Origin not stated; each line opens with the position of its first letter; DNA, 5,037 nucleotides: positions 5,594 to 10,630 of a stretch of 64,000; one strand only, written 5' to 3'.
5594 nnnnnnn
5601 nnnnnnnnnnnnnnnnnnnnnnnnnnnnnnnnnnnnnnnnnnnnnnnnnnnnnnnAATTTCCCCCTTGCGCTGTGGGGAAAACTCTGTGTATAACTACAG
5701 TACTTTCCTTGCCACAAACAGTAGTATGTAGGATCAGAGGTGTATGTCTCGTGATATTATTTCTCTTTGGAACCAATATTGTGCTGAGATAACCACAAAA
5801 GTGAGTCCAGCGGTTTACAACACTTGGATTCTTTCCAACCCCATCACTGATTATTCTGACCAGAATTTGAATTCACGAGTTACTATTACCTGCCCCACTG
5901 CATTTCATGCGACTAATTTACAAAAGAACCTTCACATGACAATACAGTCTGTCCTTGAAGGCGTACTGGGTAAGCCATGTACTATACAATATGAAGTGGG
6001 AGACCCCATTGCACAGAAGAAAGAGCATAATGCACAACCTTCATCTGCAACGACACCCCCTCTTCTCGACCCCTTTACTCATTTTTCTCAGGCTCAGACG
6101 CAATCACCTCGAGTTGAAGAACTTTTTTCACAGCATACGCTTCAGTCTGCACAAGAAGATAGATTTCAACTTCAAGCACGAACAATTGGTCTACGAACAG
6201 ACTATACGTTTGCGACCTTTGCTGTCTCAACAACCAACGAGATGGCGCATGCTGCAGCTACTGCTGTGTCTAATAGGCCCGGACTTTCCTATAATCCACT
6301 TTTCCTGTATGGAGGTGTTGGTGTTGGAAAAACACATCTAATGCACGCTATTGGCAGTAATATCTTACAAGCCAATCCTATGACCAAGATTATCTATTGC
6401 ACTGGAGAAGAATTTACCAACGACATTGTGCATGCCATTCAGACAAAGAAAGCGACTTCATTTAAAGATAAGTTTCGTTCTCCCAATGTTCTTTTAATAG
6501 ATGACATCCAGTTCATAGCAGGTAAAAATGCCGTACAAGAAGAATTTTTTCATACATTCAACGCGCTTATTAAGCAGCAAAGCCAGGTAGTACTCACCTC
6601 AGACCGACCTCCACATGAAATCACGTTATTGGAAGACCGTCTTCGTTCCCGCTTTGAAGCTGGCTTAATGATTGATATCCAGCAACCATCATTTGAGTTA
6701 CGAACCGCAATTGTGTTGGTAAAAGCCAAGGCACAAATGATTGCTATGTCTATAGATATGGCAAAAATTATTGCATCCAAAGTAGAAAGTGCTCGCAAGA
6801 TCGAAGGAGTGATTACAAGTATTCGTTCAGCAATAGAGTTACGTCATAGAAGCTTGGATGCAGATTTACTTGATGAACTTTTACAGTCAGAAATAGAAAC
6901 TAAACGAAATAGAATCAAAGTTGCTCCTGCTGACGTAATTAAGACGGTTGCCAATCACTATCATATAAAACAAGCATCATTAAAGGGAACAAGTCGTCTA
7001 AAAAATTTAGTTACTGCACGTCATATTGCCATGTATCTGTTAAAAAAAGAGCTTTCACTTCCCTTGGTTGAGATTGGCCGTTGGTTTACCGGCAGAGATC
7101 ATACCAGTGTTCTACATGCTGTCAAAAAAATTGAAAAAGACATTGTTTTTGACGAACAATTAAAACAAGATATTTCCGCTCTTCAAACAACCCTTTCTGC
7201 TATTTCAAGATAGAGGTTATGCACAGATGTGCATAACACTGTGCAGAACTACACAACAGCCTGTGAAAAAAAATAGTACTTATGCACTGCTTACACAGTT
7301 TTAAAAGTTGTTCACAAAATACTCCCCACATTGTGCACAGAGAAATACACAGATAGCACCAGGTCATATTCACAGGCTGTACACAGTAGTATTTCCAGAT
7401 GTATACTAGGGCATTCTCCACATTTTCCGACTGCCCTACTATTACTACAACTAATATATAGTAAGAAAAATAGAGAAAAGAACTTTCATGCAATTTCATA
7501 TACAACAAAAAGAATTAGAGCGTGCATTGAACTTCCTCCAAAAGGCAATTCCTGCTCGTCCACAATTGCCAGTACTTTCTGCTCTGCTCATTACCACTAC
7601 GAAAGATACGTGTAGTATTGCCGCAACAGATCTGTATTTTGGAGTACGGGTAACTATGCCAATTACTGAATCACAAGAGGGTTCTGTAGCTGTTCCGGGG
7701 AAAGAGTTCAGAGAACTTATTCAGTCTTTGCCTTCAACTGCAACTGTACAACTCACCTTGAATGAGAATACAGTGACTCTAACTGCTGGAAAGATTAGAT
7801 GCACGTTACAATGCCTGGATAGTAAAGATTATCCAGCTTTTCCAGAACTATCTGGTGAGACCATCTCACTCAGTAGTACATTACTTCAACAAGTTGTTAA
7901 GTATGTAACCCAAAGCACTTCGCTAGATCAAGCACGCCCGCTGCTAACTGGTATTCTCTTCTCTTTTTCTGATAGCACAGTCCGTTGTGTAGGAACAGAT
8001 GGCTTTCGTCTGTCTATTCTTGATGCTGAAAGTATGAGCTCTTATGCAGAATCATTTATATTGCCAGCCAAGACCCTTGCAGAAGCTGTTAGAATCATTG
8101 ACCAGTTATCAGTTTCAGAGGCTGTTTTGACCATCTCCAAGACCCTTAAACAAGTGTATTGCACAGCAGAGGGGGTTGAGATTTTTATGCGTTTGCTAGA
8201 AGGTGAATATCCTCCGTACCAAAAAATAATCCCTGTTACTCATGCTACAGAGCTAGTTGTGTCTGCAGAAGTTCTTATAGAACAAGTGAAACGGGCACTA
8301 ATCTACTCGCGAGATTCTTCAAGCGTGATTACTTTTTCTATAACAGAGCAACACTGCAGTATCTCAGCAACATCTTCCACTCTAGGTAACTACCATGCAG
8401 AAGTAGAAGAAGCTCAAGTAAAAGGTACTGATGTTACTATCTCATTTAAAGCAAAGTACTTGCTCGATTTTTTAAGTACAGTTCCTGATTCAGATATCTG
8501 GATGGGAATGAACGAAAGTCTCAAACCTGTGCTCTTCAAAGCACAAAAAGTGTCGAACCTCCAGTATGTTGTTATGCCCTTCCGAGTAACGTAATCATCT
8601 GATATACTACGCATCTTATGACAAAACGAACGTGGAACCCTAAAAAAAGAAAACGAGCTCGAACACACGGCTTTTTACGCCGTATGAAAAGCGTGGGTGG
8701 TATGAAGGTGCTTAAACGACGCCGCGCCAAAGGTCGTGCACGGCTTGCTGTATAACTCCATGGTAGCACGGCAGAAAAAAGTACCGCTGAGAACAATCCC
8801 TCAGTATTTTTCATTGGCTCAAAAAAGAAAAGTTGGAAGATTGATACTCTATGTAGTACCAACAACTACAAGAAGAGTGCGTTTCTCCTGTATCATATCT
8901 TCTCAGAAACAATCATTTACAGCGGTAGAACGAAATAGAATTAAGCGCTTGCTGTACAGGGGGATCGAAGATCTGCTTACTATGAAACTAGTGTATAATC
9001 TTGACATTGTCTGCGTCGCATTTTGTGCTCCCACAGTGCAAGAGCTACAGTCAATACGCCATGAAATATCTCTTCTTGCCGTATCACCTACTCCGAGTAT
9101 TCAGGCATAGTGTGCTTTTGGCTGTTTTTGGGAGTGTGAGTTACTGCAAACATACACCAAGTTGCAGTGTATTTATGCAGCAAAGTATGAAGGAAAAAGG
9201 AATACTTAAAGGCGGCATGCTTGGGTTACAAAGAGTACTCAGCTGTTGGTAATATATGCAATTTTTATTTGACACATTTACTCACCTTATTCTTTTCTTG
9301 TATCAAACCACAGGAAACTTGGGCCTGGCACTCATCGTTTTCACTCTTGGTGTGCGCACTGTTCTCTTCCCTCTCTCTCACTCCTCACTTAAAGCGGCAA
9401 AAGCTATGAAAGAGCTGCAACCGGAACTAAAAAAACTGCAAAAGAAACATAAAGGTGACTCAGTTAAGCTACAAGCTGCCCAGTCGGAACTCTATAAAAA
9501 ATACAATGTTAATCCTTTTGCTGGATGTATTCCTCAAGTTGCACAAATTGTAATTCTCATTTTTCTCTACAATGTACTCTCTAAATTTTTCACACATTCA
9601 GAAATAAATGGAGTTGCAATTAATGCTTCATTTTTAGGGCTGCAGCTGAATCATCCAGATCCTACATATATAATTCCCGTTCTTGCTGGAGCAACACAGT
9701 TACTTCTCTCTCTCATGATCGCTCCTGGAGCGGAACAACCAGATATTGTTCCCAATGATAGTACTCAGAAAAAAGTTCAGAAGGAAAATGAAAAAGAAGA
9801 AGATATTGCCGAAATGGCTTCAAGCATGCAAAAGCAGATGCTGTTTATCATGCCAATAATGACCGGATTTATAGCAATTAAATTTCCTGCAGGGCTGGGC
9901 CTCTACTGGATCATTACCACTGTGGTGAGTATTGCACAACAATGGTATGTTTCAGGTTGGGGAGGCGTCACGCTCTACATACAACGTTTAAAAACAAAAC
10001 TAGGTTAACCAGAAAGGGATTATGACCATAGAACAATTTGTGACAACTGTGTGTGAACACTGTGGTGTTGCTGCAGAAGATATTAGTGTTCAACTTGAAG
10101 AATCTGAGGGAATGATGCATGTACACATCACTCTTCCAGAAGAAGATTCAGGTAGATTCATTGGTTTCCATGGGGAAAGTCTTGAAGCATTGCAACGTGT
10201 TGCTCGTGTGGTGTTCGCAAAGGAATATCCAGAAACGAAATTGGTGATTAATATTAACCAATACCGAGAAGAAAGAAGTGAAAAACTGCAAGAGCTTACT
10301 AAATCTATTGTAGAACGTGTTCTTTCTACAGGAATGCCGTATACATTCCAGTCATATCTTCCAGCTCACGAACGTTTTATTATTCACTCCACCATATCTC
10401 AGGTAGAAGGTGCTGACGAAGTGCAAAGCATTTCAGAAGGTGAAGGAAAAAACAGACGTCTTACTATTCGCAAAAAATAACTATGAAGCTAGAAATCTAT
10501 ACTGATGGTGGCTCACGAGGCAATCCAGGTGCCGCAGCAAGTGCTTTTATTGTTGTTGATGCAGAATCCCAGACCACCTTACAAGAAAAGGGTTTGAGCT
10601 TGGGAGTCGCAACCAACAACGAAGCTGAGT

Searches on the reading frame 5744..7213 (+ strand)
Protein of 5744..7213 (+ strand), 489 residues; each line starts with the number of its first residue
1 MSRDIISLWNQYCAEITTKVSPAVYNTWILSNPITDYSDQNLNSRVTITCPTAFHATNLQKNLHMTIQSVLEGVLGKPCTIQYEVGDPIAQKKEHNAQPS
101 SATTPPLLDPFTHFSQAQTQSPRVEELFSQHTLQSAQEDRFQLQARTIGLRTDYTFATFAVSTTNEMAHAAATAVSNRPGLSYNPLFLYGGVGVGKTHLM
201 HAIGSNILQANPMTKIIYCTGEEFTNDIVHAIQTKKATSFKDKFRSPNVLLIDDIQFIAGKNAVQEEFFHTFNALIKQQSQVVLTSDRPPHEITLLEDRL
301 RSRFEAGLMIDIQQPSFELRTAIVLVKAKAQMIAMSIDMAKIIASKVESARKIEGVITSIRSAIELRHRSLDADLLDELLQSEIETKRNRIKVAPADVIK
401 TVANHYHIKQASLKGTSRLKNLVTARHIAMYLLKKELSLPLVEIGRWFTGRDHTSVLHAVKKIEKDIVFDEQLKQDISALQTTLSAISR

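Call 59: search_protein_families(library=pfam, proteins=[window:5744-7213:+], max_evalue=0.0001)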
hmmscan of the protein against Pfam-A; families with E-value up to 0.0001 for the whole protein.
window:5744-7213:+ (489 aa): 4 families
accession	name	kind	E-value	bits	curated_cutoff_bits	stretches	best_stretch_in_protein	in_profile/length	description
PF00308.24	Bac_DnaA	-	1.7e-64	217.3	23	1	150-311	1-162/162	Bacterial DnaA ATPAse domain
PF08299.17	Bac_DnaA_C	-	4.6e-24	84.7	31.5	1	396-463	2-69/69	Bacterial dnaA protein helix-turn-helix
PF01695.23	IstB_IS21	-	1.7e-09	38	24.1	1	139-289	47-195/238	IstB-like ATP binding protein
PF00004.35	AAA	-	9.5e-09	36.2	21.2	1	187-305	2-124/131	ATPase family associated with various cellular activities (AAA)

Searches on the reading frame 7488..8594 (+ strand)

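Call 59: search_protein_families(library=pfam, proteins=[window:7488-8594:+], max_evalue=0.0001)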
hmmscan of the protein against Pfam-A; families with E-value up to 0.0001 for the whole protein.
window:7488-8594:+ (368 aa): 3 families
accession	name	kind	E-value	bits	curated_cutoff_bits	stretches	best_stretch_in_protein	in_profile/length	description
PF00712.24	DNA_pol3_beta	-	1.8e-33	115.7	24.4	1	1-118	1-119/120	DNA polymerase III beta subunit, N-terminal domain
PF02767.21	DNA_pol3_beta_2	-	1.5e-30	106.3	27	2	128-242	2-115/116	DNA polymerase III beta subunit, central domain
PF02768.20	DNA_pol3_beta_3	-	9.8e-21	74.2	27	1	246-366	2-121/121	DNA polymerase III beta subunit, C-terminal domain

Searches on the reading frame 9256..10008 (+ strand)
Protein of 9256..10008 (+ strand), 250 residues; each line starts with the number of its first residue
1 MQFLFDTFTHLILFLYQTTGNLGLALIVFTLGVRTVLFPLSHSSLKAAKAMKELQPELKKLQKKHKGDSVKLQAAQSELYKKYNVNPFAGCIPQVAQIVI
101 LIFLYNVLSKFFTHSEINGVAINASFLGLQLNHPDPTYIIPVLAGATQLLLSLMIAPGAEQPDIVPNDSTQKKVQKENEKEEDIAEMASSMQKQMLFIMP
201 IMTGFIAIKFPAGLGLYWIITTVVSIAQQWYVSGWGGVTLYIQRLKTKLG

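Call 59: search_protein_families(library=pfam, proteins=[window:9256-10008:+], max_evalue=0.0001)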
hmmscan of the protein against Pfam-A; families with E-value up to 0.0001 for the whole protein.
window:9256-10008:+ (250 aa): 1 family
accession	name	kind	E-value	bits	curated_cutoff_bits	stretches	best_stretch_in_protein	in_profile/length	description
PF02096.25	60KD_IMP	-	1.6e-48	165.2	35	1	23-232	2-161/163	60Kd inner membrane protein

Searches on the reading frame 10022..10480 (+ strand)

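Call 59: search_protein_families(library=pfam, proteins=[window:10022-10480:+], max_evalue=0.0001)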
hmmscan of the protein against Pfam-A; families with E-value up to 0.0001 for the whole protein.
window:10022-10480:+ (152 aa): 2 families
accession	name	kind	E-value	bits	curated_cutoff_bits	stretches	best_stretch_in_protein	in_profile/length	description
PF01424.28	R3H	-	2.7e-12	47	26.8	1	87-151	1-60/60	R3H domain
PF13083.13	KH_KhpA-B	-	2.5e-09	37.3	32.1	1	4-73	1-70/73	KhpA/KhpB, KH domain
